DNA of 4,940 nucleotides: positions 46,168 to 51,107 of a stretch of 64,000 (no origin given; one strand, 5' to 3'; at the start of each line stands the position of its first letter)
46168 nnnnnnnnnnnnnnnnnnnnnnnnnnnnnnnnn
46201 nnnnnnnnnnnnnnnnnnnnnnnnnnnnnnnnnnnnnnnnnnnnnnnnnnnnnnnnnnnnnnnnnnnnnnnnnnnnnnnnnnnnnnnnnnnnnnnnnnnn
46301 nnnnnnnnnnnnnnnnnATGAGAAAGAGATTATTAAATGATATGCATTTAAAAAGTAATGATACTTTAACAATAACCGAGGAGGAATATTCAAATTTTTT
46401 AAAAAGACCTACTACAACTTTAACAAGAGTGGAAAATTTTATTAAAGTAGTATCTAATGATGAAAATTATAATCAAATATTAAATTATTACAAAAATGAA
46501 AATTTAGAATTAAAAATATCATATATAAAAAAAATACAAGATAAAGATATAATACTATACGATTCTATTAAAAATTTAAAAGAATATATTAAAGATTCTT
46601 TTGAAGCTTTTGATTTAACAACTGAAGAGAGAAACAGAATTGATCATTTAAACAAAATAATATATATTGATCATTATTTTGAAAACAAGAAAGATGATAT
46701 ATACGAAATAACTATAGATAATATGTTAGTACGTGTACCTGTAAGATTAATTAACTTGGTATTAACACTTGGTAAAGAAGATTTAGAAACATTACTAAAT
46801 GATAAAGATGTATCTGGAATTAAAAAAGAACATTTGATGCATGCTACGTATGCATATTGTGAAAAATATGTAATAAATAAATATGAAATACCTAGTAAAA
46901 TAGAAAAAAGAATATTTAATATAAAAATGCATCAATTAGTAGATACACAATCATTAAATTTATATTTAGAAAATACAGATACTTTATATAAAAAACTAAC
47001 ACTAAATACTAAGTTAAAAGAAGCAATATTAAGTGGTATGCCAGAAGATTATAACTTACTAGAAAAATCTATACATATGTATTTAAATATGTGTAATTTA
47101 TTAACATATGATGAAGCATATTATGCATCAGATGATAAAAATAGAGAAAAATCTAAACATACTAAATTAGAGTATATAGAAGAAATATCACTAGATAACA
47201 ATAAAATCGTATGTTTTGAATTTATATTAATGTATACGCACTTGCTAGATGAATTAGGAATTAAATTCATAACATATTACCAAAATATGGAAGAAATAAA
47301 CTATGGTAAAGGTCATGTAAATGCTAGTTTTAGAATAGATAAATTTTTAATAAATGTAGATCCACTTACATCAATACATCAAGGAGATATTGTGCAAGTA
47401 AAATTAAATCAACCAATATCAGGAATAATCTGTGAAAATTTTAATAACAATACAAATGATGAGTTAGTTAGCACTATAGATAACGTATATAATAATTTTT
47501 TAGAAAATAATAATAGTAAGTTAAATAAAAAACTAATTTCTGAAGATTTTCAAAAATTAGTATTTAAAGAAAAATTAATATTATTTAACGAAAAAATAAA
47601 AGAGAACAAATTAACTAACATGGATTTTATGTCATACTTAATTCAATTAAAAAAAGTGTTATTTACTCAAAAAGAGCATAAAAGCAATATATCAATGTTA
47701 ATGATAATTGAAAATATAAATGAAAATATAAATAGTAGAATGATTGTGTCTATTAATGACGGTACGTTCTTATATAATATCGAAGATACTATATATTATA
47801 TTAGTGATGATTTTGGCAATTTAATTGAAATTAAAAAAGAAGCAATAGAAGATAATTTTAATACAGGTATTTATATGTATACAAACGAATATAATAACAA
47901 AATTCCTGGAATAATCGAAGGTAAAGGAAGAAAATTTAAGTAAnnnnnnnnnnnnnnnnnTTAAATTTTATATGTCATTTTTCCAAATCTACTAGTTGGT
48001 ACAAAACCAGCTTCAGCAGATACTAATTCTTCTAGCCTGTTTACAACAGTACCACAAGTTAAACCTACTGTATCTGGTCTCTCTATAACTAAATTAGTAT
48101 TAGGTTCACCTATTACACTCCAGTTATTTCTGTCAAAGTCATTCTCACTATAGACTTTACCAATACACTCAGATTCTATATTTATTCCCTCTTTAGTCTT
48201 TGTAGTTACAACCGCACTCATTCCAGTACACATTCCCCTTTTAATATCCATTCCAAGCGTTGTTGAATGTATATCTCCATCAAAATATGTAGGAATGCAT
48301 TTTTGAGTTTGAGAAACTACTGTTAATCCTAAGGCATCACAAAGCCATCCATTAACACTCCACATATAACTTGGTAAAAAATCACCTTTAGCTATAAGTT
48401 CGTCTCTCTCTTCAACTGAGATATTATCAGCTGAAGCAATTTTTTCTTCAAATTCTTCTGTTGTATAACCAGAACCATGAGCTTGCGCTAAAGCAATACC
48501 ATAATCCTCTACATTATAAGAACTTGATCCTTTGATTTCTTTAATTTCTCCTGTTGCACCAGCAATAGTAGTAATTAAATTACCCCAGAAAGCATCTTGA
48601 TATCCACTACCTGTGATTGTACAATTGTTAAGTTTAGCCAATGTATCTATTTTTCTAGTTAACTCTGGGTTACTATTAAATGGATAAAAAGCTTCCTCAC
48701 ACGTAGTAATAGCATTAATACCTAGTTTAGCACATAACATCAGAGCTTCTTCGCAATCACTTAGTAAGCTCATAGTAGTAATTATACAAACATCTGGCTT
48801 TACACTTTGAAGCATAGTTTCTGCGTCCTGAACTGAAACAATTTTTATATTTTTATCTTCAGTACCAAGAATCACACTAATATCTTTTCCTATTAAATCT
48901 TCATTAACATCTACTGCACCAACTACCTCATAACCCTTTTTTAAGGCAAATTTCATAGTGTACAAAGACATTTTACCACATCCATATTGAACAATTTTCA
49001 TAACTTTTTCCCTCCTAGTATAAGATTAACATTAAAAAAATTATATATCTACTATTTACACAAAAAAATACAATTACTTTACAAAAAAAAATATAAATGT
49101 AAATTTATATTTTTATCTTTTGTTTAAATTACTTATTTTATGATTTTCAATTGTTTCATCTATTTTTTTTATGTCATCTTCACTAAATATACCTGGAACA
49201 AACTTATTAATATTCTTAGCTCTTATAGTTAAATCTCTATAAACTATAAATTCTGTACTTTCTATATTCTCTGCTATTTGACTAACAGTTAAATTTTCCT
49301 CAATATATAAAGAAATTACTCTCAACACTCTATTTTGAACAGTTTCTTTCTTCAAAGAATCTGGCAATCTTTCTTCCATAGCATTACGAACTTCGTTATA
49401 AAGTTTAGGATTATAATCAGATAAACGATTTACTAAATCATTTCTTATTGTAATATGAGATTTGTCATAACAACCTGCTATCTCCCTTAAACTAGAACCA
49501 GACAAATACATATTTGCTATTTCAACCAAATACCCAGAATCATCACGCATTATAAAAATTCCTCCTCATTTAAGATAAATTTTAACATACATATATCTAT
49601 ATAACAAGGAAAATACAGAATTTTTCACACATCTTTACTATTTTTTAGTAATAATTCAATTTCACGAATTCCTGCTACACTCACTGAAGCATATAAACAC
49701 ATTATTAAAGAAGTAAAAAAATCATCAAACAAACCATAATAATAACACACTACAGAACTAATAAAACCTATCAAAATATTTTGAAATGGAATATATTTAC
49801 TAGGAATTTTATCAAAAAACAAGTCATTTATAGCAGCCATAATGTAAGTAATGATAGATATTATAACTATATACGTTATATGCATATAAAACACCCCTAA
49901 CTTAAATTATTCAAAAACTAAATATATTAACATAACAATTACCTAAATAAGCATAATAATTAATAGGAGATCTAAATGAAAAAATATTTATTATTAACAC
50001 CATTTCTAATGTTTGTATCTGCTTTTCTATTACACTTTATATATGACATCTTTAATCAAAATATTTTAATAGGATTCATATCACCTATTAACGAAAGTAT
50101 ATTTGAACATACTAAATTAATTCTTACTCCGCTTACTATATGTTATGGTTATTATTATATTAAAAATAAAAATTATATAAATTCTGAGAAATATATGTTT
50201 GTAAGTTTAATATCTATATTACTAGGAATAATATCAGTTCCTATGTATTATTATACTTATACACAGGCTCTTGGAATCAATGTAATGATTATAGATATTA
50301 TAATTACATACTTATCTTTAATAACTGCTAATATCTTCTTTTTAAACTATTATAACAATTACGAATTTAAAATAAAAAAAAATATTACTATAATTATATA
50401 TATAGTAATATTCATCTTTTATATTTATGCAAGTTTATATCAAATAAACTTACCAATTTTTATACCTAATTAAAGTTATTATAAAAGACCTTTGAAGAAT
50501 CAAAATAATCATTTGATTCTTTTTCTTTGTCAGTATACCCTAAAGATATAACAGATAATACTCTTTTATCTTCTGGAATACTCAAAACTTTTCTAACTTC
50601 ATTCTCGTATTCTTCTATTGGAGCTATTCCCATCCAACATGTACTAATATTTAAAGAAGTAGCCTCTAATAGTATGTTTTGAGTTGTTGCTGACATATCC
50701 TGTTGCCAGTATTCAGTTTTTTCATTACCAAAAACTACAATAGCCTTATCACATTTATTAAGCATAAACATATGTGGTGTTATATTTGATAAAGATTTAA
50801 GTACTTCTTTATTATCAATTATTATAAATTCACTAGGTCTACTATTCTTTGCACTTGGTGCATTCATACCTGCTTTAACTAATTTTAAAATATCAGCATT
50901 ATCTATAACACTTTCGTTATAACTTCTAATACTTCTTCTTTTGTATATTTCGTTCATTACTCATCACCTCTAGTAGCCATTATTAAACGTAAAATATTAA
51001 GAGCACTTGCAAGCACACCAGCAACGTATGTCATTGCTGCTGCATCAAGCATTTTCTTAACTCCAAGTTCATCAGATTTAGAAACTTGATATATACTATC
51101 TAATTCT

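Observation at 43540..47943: Peptide-signalling-like cassette next to the NRPS: Spo0A_C-type regulator, 13-codon ORF, multi-TM kinase and transglutaminase-fold protein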

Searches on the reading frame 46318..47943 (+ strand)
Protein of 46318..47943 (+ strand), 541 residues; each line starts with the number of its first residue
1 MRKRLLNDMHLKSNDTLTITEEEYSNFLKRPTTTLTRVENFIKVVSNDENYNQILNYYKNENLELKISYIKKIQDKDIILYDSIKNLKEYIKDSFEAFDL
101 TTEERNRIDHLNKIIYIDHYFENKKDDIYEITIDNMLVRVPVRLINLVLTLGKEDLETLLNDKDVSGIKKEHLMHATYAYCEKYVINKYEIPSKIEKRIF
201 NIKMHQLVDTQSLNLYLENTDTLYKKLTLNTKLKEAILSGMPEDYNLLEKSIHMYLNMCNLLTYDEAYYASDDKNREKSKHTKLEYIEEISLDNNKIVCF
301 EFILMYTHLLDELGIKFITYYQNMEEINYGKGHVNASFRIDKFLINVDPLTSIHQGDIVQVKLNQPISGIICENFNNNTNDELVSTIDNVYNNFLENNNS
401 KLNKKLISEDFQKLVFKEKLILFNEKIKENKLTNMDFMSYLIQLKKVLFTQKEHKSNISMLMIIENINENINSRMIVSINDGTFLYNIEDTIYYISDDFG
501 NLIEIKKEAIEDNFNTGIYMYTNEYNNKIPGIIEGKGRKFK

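Call 3: search_protein_families(library=pfam, proteins=[window:46318-47943:+], max_evalue=0.1)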
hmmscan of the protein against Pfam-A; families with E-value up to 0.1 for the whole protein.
window:46318-47943:+ (541 aa): 0 families

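Call 6: search_protein_families(library=ncbifam, proteins=[window:46318-47943:+], max_evalue=0.1)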
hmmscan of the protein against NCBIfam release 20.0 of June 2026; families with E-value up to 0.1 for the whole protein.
window:46318-47943:+ (541 aa): 0 families

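Call 8: find_homologous_proteins(query=window:46318-47943:+)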
Query window:46318-47943:+ (541 aa): 4 proteins with E <= 0.001 among 8000 candidates.
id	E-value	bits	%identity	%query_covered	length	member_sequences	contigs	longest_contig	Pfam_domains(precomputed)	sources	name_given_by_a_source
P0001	0.0e+0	1161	100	100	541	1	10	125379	-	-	-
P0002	8.1e-82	294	35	93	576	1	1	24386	-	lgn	-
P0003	2.4e-78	282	34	93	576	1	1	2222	-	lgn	-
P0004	5.0e-46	176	30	92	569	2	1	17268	-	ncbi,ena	-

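Call 10: find_encoding_contigs(protein=P0002, flank=10000, max_places=4)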
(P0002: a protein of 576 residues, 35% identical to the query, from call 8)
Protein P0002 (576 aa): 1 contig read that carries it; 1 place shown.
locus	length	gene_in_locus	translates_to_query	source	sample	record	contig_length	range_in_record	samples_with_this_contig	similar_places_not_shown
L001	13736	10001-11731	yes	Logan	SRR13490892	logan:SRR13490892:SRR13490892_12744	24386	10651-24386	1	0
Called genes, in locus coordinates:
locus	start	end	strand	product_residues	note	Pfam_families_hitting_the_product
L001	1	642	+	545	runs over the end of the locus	PF12733:Cadherin-like (weak)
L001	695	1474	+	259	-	PF03372:Exo_endo_phos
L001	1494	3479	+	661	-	PF17191:RecG_wedge, PF04851:ResIII, PF00270:DEAD, PF22590:Cas3-like_C_2 (faint), PF00271:Helicase_C, PF19833:RecG_dom3_C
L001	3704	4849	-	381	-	PF14659:Phage_int_SAM_3, PF00589:Phage_integrase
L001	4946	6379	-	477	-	PF01076:Mob_Pre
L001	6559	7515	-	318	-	PF13481:AAA_25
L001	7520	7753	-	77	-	-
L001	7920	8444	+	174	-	PF12844:HTH_19, PF01381:HTH_3, PF13443:HTH_26, PF13560:HTH_31 (weak)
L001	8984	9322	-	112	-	-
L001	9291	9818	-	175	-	PF13936:HTH_38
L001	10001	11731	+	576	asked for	-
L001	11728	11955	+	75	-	-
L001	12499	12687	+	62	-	-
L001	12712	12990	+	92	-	-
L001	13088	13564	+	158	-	-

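Call 11: find_encoding_contigs(protein=P0004, flank=10000, max_places=4)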
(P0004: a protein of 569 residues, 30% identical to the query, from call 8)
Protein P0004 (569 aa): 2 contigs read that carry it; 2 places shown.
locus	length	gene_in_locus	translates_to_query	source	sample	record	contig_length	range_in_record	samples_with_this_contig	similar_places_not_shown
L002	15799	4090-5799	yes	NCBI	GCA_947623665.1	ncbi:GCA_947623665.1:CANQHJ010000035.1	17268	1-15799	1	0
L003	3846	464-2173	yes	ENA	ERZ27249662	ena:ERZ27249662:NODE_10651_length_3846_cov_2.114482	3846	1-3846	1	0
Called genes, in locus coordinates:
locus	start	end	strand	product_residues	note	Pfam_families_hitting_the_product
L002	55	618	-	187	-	PF04203:Sortase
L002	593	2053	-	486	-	PF08341:TED, PF17802:SpaA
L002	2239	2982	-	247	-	-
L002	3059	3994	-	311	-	PF04055:Radical_SAM, PF16199:Radical_SAM_C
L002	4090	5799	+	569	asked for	-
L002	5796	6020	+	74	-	-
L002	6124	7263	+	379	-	PF02557:VanY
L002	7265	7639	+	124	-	PF07963:N_methyl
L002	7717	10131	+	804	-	PF01055:Glyco_hydro_31_2nd, PF21365:Glyco_hydro_31_3rd, PF17137:DUF5110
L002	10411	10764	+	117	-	-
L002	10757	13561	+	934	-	PF00133:tRNA-synt_1, PF00750:tRNA-synt_1d (faint), PF09334:tRNA-synt_1g, PF13603:tRNA-synt_1_2, PF00293:NUDIX, PF00133:tRNA-synt_1, PF09334:tRNA-synt_1g (weak), PF08264:Anticodon_1, +1 more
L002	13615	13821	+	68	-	PF10957:Spore_Cse60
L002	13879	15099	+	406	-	PF02388:FemAB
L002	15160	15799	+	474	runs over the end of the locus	-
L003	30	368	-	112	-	-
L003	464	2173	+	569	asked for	-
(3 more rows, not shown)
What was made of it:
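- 46318..47943 (+): 541-aa protein of unknown function. It is a neighbour, not part of the conserved module, and is possibly a transglutaminase-like Cys protease. It has 4 homolog clusters, all in other contexts (calls 8, 10, 11).
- Homologs of the 541-aa protein lie in unrelated contexts, including a mobile-element context (calls 10, 11).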

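Call 57: predict_structure(alignment_id=A2)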
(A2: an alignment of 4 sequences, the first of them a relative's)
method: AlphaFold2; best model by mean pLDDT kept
length: 541 residues; sequences in the alignment: 4
mean_pLDDT: 63.5   pTM: 0.52
mean pLDDT of the five models: 63.5, 57.8, 55.6, 54.5, 54.3
residues with pLDDT >= 90: 20; 70-90: 216; 50-70: 163; < 50: 142
segments of 3 or more residues with pLDDT < 50: 1-13, 210-221, 269-276, 322-332, 351-368, 400-412, 432-436, 443-457, 465-471, 479-490, 520-541
pLDDT, mean of each block of 10 residues (from residue 1): 36 58 67 63 81 76 66 69 74 75 86 77 77 79 87 68 72 86 82 75 63 36 68 91 90 86 64 49 74 80 85 77 38 64 70 40 45 58 76 68 34 55 56 50 48 47 47 52 34 57 64 59 31 25 24
secondary structure, 60 per line:
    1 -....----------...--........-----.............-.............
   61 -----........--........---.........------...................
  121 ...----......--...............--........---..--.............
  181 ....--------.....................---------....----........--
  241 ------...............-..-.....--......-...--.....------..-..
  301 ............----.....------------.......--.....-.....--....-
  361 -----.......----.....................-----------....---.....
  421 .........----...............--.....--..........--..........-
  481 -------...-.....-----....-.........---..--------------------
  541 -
elements in order: E2-5 E16-18 H21-28 H34-46 H48-60 E66-73 E76-83 H87-95 H102-123 E128-133 E136-141 H142-150 H153-160 H170-184 H193-213 H223-226 H231-238 H247-261 H266-270 H273-278 H285-289 H299-312 E317-321 E334-340 E343-347 H349-353 H356-359 H366-369 E370-372 H377-397 H409-412 H416-429 H434-448 H451-455 E458-467 E470-479 E492-496 E502-505 H507-515
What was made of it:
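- On Transglutaminase-like cysteine protease (for the 541-aa protein): The model's pLDDT is 63.5 (call 57).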

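Call 61: fold_search(model_id=the predicted structure, library=pdb)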
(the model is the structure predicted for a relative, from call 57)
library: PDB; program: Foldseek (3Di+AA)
matches with E <= 10: 192; with E <= 0.001: 0
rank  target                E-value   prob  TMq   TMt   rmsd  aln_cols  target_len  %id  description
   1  9crn                  2.2e-01  0.66  0.16  0.24  18.9       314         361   10  Crystal structure of Streptococcus pyogenes TglA (released 2024-08-14)
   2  5ejy                  5.0e-01  0.10  0.13  0.14  19.8       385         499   12  Structure of Dictyostelium Discoideum Myosin VII MyTH4-FERM MF1 domain (released 2016-07-06)
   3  6j4p_A                5.2e-01  0.35  0.13  0.26  16.6       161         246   12  Structural basis of tubulin detyrosination by vasohibins-SVBP enzyme complex and functional implications (released 2019-05-01)
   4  2zxi_B                5.5e-01  0.11  0.09  0.08  15.7       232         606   13  Structure of Aquifex aeolicus GidA in the form II crystal (released 2009-05-19)
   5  3isr_A                6.0e-01  0.69  0.16  0.28   8.9       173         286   13  The Crystal Structure of a Putative Cysteine Protease from Cytophaga hutchinsonii to 1.9A (released 2009-09-08)
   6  5dfn_A                9.7e-01  0.12  0.09  0.20  15.7       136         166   10  Structure of Tetrahymena Telomerase P45 C-terminal domain (released 2015-10-28)
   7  3isr_C                1.0e+00  0.54  0.16  0.28   8.9       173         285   13  The Crystal Structure of a Putative Cysteine Protease from Cytophaga hutchinsonii to 1.9A (released 2009-09-08)
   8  3gq2_A                1.0e+00  0.06  0.09  0.08  17.0       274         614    7  Crystal Structure of the Dimer of the p115 Tether Globular Head Domain (released 2009-11-03)
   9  6juv_A                1.0e+00  0.05  0.08  0.14  18.3       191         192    9  Crytsal structure of ScpB derived from Pyrococcus yayanosii (released 2020-01-22)
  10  6tn9                  1.0e+00  0.05  0.07  0.11  17.6       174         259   14  X-RAY STRUCTURE OF MPS1 IN COMPLEX WITH COMPOUND 16 (released 2020-05-13)
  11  5c5b_A                1.0e+00  0.01  0.06  0.08  41.5       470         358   10  Crystal Structure of Human APPL BAR-PH Heterodimer (released 2016-06-22)
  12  3lku_A                1.3e+00  0.06  0.10  0.16  19.1       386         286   13  Crystal structure of S. cerevisiae Get4 in complex with an N-terminal fragment of Get5 (released 2010-06-23)
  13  2zxi_D                1.4e+00  0.07  0.08  0.08  15.7       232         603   13  Structure of Aquifex aeolicus GidA in the form II crystal (released 2009-05-19)
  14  3lku_E                1.4e+00  0.06  0.10  0.16  18.8       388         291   13  Crystal structure of S. cerevisiae Get4 in complex with an N-terminal fragment of Get5 (released 2010-06-23)
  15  4pwx_C                1.6e+00  0.06  0.10  0.17  18.3       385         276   13  Crystal structure of an ATP-bound Get3-Get4-Get5 complex from S.cerevisiae (released 2014-04-09)
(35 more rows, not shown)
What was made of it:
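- On Transglutaminase-like cysteine protease (for the 541-aa protein): Foldseek's best E is 0.22, but the top weak hits are TglA 9crn, 3ISR and the vasohibins (call 61).
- Tried and rejected: Foldseek on the 541-aa model gave nothing significant (call 61).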

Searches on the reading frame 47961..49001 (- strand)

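Call 3: search_protein_families(library=pfam, proteins=[window:47961-49001:-], max_evalue=0.1)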
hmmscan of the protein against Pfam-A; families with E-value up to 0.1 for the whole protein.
window:47961-49001:- (346 aa): 3 families
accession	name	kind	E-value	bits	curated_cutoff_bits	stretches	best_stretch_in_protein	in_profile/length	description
PF19328.4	DAP_DH_C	-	6e-06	26.5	23.3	1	141-333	5-184/206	2,4-diaminopentanoate dehydrogenase C-terminal domain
PF02629.25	CoA_binding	-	0.0054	17.9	22.3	1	3-98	6-91/97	CoA binding domain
PF01225.30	Mur_ligase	-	0.017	15.9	21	0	16-57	16-61/95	Mur ligase family, catalytic domain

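Call 6: search_protein_families(library=ncbifam, proteins=[window:47961-49001:-], max_evalue=0.1)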
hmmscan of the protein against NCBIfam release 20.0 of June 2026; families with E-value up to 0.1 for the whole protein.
window:47961-49001:- (346 aa): 5 families
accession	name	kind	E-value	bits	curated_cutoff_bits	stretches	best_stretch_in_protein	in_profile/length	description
NF040740.1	ornith_Ord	equivalog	5.5e-35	121.4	400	1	1-334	1-322/335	2,4-diaminopentanoate dehydrogenase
TIGR00036.1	dapB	equivalog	0.0037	16.8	122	1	2-96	3-98/270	4-hydroxy-tetrahydrodipicolinate reductase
NF003993.0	PRK05472.2-2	equivalog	0.0051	16.4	217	1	8-100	91-175/212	redox-sensing transcriptional repressor Rex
NF003991.0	PRK05472.1-5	equivalog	0.01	15.8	198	1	4-76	90-154/211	redox-sensing transcriptional repressor Rex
NF003990.0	PRK05472.1-4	equivalog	0.037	13.6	233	1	3-78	87-156/214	redox-sensing transcriptional repressor Rex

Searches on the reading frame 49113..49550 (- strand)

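Call 3: search_protein_families(library=pfam, proteins=[window:49113-49550:-], max_evalue=0.1)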
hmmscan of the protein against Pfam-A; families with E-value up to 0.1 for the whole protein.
window:49113-49550:- (145 aa): 8 families
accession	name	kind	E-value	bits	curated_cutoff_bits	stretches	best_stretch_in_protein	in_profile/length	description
PF12116.14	SpoIIID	-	1.9e-11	44.4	27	2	17-59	18-60/82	Stage III sporulation protein D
PF13936.12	HTH_38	-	0.00023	21.3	27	1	10-37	12-39/44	Helix-turn-helix domain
PF14493.12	HTH_40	-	0.00045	20.9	27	1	79-143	6-70/89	Helix-turn-helix domain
PF04297.20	UPF0122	-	0.01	16.5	22.7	0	73-112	20-59/101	Putative helix-turn-helix protein, YlxM / p13 like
PF04545.22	Sigma70_r4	-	0.015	15.2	24.1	0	77-95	11-29/50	Sigma-70, region 4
PF06648.16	AcMNPV_Ac75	-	0.029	14.8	24.4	1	54-132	18-91/122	Autographa californica nuclear polyhedrosis virus (AcMNPV), Ac75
PF13384.12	HTH_23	-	0.036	14.3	24.6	0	10-38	9-36/50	Homeodomain-like domain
PF07638.17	Sigma70_ECF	-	0.068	13.5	21.1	0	62-112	126-178/185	ECF sigma factor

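Call 6: search_protein_families(library=ncbifam, proteins=[window:49113-49550:-], max_evalue=0.1)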
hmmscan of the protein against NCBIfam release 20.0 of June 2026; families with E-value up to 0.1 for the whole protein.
window:49113-49550:- (145 aa): 4 families
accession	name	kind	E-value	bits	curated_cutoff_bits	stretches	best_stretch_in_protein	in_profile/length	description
TIGR02844.1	spore_III_D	equivalog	1.2e-09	38.4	111.5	2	17-60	18-61/80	sporulation transcriptional regulator SpoIIID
NF040595.1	HTH_Cbp1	equivalog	0.0045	16.9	140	1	10-77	7-70/135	CRISPR DNA repeat-binding protein Cbp1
TIGR02999.1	Sig-70_X6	subfamily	0.0068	16.3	126.15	0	61-109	124-173/183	ECF-type sigma factor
NF001075.0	PRK00118.2-6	equivalog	0.026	14.9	151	1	66-112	21-67/114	putative DNA-binding protein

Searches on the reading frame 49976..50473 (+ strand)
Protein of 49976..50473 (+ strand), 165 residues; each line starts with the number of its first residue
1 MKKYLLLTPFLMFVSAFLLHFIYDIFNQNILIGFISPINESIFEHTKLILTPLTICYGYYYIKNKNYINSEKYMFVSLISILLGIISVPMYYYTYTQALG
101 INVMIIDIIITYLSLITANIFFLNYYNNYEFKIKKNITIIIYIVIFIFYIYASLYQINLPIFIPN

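Call 43: search_protein_families(library=pfam, proteins=[window:49976-50473:+], max_evalue=0.01)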
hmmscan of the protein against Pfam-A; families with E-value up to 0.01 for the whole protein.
window:49976-50473:+ (165 aa): 1 family
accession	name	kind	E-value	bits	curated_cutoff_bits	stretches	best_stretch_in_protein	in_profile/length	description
PF20122.4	DUF6512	-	1.7e-32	113.3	26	1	2-163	10-172/181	Family of unknown function (DUF6512)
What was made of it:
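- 49976..50473 (+): DUF6512 membrane protein (165 aa), a possible ancestral downstream neighbour of the kinase. Pfam DUF6512 scores 113 bits (call 43).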

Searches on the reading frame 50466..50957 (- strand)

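Call 43: search_protein_families(library=pfam, proteins=[window:50466-50957:-], max_evalue=0.01)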
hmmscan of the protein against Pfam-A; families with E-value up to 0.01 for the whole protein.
window:50466-50957:- (163 aa): 2 families
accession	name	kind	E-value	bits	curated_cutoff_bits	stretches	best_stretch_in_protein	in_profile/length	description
PF00881.29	Nitroreductase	-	1.3e-24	87.7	23.5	2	4-58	1-55/167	Nitroreductase family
PF14512.11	TM1586_NiRdase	-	5.5e-14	52.7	27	1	2-147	4-138/215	Putative TM nitroreductase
